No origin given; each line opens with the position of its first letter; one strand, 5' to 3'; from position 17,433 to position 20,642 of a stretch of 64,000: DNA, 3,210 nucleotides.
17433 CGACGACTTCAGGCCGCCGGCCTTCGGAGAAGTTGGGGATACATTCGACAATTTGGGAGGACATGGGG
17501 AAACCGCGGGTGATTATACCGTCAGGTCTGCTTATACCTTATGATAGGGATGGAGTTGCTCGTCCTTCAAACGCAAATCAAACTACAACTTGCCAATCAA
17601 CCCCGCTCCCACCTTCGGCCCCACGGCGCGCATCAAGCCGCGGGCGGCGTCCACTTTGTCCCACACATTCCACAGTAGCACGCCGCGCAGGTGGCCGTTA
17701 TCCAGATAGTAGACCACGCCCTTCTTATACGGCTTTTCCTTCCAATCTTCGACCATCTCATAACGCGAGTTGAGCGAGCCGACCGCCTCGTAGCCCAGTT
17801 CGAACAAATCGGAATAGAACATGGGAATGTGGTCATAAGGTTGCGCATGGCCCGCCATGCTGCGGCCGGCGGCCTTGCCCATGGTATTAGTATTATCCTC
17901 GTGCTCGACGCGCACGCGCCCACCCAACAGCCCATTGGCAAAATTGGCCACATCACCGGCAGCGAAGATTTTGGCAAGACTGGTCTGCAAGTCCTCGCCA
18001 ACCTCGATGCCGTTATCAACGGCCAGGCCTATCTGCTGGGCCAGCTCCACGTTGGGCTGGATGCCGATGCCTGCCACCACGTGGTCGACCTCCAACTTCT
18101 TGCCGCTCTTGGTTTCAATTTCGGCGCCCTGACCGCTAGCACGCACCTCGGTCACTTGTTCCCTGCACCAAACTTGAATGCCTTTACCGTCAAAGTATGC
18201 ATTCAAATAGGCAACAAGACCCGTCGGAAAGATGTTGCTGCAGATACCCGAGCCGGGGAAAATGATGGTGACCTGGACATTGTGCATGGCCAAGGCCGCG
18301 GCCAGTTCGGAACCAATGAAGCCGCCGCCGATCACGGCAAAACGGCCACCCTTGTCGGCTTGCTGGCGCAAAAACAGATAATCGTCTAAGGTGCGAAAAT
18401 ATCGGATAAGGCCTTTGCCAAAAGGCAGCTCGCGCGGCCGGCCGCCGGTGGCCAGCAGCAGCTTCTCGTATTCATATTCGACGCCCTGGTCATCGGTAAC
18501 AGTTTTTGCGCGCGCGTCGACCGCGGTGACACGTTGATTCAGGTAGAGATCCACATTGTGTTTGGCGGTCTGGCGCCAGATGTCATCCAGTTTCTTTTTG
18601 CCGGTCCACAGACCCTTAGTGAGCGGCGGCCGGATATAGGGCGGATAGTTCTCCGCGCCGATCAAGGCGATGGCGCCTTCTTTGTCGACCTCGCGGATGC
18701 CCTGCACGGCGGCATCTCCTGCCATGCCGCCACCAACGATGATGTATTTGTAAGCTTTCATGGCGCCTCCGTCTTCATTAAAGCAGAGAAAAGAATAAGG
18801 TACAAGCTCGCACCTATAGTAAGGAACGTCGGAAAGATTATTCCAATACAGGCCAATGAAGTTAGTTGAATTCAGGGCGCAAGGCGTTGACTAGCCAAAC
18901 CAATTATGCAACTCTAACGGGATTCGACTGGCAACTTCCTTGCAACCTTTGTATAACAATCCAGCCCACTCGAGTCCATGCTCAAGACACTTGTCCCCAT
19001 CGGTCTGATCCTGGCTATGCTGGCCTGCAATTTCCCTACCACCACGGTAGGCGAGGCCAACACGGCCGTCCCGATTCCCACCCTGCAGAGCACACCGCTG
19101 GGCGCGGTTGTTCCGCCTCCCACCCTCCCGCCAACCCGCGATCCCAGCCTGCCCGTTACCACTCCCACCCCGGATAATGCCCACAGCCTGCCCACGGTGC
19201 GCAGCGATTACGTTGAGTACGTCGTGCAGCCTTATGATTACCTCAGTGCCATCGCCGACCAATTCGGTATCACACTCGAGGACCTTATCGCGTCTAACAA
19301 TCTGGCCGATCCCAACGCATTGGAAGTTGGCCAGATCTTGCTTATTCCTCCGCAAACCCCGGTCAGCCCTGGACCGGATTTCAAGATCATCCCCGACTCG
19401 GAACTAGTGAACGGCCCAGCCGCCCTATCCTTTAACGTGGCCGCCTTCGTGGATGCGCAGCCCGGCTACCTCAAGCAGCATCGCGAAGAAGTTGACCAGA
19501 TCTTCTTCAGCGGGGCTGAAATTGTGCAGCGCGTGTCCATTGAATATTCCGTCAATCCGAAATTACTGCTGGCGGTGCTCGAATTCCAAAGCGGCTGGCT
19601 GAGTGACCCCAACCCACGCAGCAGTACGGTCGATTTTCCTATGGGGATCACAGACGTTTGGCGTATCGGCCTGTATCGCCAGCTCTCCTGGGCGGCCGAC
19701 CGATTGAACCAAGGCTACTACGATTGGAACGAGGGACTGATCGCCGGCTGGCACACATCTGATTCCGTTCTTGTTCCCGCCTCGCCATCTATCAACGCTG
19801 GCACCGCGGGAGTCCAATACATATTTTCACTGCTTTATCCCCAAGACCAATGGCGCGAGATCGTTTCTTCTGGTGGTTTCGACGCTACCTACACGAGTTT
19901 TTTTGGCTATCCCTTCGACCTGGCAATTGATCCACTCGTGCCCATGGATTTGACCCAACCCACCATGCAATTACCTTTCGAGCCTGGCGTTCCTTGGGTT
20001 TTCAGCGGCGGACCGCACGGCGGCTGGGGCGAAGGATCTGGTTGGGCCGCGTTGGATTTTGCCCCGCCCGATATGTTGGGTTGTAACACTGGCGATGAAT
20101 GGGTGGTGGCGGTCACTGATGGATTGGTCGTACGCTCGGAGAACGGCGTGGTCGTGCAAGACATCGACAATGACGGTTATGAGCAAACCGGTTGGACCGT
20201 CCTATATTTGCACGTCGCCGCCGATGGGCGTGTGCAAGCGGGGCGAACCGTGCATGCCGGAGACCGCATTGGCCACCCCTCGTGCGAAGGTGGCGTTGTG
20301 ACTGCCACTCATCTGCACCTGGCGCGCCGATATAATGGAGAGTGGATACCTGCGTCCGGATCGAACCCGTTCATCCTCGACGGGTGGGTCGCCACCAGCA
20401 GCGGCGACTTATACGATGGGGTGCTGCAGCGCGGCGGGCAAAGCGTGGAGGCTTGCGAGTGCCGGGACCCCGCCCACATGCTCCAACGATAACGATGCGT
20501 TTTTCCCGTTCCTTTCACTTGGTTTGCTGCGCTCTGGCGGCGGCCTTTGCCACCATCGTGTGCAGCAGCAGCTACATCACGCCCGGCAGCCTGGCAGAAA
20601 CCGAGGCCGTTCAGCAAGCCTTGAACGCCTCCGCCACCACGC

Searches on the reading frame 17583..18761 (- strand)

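Call 91: search_protein_families(library=pfam, proteins=[window:17583-18761:-], max_evalue=0.00001)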
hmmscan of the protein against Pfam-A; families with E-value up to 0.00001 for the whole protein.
window:17583-18761:- (392 aa): 4 families
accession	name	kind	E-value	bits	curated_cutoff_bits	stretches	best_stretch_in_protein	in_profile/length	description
PF07992.20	Pyr_redox_2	-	1.1e-57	196.2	26.1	1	4-276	1-278/291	Pyridine nucleotide-disulphide oxidoreductase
PF14721.12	AIF_C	-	1.6e-16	61.4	25.9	2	340-377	91-128/130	Apoptosis-inducing factor, mitochondrion-associated, C-term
PF00070.33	Pyr_redox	-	5.3e-14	52.9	22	1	140-218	1-80/82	Pyridine nucleotide-disulphide oxidoreductase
PF13738.12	Pyr_redox_3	-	3.8e-10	39.9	30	1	67-269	93-305/305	Pyridine nucleotide-disulphide oxidoreductase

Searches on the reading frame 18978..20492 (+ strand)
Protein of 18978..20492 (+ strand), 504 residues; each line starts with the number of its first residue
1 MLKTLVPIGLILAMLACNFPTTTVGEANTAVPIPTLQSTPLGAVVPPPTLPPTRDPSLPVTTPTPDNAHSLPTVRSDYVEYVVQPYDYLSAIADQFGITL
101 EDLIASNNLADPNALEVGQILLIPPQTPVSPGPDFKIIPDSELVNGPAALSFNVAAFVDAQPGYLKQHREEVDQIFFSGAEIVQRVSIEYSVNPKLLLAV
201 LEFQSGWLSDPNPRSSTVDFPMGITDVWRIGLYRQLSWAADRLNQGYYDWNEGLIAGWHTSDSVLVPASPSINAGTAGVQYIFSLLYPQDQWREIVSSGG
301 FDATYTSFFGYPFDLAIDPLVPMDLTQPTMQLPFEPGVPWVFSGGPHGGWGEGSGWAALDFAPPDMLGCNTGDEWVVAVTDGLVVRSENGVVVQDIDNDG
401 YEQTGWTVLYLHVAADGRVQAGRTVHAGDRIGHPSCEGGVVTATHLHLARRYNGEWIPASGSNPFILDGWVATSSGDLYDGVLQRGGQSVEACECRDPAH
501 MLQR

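Call 91: search_protein_families(library=pfam, proteins=[window:18978-20492:+], max_evalue=0.00001)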
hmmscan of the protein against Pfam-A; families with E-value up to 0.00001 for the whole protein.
window:18978-20492:+ (504 aa): 2 families
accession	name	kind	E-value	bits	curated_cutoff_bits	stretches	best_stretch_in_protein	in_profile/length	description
PF01476.26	LysM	-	4e-13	49.5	20.9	1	81-124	1-43/43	LysM domain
PF01551.29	Peptidase_M23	-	1.7e-07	31.8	28.7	1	369-456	10-93/96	Peptidase family M23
